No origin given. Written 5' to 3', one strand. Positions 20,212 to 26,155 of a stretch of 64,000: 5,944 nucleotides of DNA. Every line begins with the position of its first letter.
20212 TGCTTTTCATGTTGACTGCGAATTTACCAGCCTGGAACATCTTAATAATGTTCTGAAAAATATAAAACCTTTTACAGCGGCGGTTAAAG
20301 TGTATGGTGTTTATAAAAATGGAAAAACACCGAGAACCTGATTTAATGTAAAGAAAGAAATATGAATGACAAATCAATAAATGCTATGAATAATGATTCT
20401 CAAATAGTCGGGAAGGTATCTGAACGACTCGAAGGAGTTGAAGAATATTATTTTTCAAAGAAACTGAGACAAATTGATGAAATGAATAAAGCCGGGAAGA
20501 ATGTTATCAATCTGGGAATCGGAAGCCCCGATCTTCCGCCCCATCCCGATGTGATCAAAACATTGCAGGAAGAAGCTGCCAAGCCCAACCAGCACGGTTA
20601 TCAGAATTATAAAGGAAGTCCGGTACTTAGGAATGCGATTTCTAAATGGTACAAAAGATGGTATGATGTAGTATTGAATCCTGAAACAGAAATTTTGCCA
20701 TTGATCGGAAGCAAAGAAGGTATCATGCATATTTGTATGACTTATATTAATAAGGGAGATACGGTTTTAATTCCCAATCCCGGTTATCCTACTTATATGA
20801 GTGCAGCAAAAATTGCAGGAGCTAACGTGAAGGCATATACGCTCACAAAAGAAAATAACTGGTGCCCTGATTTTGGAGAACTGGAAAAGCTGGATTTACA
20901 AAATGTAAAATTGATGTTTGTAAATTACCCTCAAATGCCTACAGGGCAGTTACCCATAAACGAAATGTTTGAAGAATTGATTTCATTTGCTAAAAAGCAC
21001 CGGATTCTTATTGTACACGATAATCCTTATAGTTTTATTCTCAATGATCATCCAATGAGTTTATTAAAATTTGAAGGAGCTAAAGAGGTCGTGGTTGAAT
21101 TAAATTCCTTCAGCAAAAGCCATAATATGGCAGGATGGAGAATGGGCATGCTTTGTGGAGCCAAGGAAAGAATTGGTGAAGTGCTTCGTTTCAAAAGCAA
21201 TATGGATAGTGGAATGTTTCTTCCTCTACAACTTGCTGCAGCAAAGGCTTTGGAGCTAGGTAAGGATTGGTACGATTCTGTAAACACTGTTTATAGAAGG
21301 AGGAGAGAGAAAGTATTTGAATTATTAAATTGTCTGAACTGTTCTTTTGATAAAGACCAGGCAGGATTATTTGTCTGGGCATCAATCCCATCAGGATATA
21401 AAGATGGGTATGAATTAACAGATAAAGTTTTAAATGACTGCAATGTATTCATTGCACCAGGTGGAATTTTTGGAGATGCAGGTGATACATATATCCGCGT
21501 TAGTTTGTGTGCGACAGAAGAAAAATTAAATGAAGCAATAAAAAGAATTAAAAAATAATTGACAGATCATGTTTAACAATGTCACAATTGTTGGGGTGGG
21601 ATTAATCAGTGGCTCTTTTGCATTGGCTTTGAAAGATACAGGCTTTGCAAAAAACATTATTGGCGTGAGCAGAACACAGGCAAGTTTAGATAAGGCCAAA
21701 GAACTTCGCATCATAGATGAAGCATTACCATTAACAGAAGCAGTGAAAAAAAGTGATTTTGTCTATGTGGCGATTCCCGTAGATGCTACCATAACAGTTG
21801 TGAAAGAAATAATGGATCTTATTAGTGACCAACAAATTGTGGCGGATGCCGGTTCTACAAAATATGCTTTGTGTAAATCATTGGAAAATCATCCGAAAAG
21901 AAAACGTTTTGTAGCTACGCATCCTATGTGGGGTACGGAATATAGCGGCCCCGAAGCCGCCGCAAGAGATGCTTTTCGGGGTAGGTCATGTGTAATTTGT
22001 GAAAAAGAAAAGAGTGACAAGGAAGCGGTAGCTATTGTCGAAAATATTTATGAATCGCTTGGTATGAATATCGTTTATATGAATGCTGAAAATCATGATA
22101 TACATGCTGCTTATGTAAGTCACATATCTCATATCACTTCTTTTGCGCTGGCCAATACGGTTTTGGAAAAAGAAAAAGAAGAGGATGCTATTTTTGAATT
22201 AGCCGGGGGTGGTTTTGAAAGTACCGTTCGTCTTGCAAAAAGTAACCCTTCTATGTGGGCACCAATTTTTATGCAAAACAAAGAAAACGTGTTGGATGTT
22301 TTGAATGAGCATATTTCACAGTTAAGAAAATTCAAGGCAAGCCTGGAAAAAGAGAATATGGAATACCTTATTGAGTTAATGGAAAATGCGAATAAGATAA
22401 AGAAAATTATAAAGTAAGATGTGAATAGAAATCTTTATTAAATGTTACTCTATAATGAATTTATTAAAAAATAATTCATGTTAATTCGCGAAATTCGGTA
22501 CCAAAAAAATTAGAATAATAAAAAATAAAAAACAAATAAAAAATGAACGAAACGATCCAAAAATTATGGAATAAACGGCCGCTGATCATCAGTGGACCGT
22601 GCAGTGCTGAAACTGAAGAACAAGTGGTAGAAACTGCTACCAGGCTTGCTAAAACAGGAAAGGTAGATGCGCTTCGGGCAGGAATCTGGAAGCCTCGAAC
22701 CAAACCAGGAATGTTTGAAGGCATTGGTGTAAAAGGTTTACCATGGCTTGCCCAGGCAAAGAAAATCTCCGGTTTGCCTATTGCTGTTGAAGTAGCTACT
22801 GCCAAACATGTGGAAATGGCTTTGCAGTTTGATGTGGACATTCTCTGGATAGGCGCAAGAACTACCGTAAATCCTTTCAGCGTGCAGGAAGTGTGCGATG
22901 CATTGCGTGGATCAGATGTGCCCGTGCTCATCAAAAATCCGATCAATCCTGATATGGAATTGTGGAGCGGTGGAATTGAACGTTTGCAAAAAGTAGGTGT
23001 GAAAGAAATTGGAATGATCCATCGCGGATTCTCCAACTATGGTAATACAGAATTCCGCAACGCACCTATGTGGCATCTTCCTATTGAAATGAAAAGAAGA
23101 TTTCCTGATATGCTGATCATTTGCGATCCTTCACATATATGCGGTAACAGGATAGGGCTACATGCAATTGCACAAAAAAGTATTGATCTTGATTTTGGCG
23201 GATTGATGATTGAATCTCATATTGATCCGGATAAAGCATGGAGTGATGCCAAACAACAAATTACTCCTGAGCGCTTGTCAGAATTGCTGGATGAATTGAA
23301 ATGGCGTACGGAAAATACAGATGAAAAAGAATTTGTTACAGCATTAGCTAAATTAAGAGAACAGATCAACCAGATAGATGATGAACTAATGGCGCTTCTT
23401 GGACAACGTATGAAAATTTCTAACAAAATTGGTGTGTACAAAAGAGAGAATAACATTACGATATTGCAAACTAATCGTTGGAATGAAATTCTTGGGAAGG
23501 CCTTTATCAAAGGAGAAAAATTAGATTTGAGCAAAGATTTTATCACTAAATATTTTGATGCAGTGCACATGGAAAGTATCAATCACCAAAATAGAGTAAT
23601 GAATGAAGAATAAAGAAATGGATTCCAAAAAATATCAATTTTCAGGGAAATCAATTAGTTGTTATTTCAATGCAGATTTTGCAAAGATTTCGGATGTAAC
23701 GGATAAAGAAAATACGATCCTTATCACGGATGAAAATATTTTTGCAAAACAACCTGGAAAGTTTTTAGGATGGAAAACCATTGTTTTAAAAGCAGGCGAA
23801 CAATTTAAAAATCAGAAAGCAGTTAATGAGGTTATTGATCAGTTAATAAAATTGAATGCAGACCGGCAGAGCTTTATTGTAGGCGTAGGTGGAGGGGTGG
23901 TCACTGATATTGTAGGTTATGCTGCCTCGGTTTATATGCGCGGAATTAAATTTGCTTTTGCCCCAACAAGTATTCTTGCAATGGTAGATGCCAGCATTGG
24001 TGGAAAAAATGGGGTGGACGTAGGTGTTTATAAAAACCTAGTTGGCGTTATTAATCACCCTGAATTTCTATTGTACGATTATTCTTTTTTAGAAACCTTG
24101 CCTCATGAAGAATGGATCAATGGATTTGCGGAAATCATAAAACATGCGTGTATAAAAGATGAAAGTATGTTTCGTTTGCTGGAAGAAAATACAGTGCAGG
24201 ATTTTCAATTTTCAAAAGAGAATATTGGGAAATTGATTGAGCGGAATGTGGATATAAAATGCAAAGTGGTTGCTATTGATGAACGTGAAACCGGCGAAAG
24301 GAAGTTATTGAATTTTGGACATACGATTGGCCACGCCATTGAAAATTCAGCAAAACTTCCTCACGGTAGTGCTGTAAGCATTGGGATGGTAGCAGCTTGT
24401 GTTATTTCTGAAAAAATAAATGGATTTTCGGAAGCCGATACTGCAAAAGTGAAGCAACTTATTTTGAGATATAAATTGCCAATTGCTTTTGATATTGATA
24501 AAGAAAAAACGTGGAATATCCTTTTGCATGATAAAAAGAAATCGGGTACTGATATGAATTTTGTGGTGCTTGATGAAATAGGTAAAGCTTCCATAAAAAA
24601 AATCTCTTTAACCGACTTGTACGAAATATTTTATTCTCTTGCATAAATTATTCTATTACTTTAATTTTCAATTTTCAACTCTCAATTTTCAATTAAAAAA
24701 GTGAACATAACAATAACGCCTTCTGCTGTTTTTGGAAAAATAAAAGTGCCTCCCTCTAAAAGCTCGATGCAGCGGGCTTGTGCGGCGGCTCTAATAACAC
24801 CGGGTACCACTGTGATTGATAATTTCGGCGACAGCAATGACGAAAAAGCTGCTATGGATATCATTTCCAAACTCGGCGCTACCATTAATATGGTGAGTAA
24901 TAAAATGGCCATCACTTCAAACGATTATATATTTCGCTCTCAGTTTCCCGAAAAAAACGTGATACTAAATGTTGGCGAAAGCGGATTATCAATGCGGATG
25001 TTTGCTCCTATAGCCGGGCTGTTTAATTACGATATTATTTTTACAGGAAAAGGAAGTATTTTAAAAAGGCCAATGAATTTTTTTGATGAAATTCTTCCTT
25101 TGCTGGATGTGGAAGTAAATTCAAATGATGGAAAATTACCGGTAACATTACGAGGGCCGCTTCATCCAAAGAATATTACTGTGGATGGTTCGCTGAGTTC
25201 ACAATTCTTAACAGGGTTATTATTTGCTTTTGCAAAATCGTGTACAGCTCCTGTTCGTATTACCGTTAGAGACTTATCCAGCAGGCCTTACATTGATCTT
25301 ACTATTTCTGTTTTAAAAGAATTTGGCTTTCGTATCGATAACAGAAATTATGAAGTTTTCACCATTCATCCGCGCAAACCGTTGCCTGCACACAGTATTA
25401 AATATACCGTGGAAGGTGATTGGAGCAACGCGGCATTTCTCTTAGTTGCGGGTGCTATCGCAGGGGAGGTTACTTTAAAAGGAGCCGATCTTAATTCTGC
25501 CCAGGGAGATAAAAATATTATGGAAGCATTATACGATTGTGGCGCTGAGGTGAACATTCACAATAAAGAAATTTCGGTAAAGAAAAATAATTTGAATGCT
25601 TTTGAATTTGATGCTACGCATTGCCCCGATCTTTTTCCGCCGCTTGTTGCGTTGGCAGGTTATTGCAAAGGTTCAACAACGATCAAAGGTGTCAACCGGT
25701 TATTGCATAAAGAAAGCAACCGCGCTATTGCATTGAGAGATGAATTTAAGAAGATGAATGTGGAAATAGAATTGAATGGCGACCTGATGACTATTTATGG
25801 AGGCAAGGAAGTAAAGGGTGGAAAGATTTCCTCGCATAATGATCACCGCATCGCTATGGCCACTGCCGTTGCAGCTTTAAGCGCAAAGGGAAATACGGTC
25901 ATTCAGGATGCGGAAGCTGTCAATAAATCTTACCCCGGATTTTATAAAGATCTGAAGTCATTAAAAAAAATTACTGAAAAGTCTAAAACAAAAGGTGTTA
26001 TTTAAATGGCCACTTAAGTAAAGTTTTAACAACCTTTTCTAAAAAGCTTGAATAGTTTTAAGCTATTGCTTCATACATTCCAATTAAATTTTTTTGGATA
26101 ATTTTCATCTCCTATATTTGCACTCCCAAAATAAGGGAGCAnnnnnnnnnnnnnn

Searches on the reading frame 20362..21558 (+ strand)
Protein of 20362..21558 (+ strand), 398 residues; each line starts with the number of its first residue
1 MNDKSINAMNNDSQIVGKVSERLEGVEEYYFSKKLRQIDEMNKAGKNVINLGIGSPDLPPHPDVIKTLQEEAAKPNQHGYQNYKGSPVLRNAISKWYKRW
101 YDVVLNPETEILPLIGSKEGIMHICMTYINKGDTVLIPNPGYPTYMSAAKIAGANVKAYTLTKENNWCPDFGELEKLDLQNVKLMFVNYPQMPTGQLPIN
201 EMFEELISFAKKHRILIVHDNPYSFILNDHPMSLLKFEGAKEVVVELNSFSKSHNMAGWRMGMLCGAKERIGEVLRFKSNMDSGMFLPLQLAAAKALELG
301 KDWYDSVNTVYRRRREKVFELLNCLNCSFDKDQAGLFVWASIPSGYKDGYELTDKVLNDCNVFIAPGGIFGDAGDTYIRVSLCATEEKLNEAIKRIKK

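Call 70: search_protein_families(library=pfam, proteins=[window:20362-21558:+], max_evalue=0.0001)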
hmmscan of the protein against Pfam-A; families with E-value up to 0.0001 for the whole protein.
window:20362-21558:+ (398 aa): 1 family
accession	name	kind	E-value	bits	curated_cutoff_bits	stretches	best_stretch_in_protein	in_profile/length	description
PF00155.27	Aminotran_1_2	-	6.7e-57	193.7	19.7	1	46-396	1-361/361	Aminotransferase class I and II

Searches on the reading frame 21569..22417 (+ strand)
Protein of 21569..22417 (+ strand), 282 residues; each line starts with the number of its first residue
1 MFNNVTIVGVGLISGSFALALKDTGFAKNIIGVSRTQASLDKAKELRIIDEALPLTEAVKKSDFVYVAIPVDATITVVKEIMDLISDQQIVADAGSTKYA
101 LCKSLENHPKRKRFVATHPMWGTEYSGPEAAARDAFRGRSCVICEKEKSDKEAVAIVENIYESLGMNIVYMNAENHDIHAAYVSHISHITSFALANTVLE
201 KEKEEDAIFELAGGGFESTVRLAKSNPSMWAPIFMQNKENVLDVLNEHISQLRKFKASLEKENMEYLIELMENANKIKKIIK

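Call 70: search_protein_families(library=pfam, proteins=[window:21569-22417:+], max_evalue=0.0001)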
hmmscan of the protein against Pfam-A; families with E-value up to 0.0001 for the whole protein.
window:21569-22417:+ (282 aa): 6 families
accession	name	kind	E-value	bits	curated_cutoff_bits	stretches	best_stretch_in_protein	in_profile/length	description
PF02153.23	PDH_N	-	1.9e-38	131.8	26.5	1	17-169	1-153/154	Prephenate dehydrogenase, nucleotide-binding domain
PF20463.3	PDH_C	-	2.5e-27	95.6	22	1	173-272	2-101/102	Prephenate dehydrogenase, dimerization domain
PF03807.23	F420_oxidored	-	1.9e-07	32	21.6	1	5-93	2-90/94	NADP oxidoreductase coenzyme F420-dependent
PF07991.19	KARI_N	-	3e-07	30.6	20.6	1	4-92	6-92/165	Acetohydroxy acid isomeroreductase, NADPH-binding domain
PF03446.21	NAD_binding_2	-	2.1e-05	25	21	1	5-114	2-112/161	NAD binding domain of 6-phosphogluconate dehydrogenase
PF02826.25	2-Hacid_dh_C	-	3.7e-05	23.6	25.1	0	4-73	38-103/178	D-isomer specific 2-hydroxyacid dehydrogenase, NAD binding domain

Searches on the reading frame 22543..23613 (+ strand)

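Call 70: search_protein_families(library=pfam, proteins=[window:22543-23613:+], max_evalue=0.0001)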
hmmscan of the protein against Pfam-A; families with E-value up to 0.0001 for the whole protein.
window:22543-23613:+ (356 aa): 2 families
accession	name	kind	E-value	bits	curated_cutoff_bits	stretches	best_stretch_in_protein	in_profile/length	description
PF00793.26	DAHP_synth_1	-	8.2e-35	120.4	25.5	1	10-254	15-266/270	DAHP synthetase I family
PF01817.26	CM_2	-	4.5e-20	72.1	27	1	271-349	1-79/80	Chorismate mutase type II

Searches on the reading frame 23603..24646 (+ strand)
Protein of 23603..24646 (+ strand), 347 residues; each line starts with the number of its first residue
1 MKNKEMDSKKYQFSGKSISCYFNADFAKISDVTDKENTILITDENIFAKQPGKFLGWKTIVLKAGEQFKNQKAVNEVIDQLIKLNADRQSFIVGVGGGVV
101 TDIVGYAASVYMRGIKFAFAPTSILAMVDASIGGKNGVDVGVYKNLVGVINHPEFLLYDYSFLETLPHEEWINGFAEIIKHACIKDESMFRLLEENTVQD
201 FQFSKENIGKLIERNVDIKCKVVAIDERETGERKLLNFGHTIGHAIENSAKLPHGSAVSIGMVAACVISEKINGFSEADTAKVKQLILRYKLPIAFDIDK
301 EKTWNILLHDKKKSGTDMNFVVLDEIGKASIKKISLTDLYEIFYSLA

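Call 70: search_protein_families(library=pfam, proteins=[window:23603-24646:+], max_evalue=0.0001)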
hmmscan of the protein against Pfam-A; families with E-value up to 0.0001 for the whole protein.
window:23603-24646:+ (347 aa): 2 families
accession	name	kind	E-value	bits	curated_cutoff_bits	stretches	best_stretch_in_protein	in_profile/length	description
PF24621.2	DHQS_C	-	9.5e-42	142.8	27.6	1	174-313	1-144/144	3-dehydroquinate synthase C-terminal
PF01761.26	DHQ_synthase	-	8.8e-40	135.4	24.2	1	60-172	2-114/115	3-dehydroquinate synthase N-terminal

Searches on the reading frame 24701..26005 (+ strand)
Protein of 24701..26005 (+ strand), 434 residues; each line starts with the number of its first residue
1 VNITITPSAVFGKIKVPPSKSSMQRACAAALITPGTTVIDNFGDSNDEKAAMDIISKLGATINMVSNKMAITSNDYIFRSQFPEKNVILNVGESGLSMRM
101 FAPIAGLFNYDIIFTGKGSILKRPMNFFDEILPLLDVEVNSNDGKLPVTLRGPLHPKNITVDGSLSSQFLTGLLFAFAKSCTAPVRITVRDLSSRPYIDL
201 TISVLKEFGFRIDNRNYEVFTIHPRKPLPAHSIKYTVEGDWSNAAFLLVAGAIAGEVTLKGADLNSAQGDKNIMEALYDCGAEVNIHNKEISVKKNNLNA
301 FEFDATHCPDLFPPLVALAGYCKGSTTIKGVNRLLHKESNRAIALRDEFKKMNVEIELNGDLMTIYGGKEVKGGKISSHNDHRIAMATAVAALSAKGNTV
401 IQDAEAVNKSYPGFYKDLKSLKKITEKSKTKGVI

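Call 71: search_protein_families(library=pfam, proteins=[window:24701-26005:+], max_evalue=0.0001)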
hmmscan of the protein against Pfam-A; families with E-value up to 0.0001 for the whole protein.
window:24701-26005:+ (434 aa): 1 family
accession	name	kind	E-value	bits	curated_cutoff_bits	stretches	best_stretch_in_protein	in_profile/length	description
PF00275.25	EPSP_synthase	-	2.3e-87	293.8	22.8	1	7-418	4-417/417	EPSP synthase (3-phosphoshikimate 1-carboxyvinyltransferase)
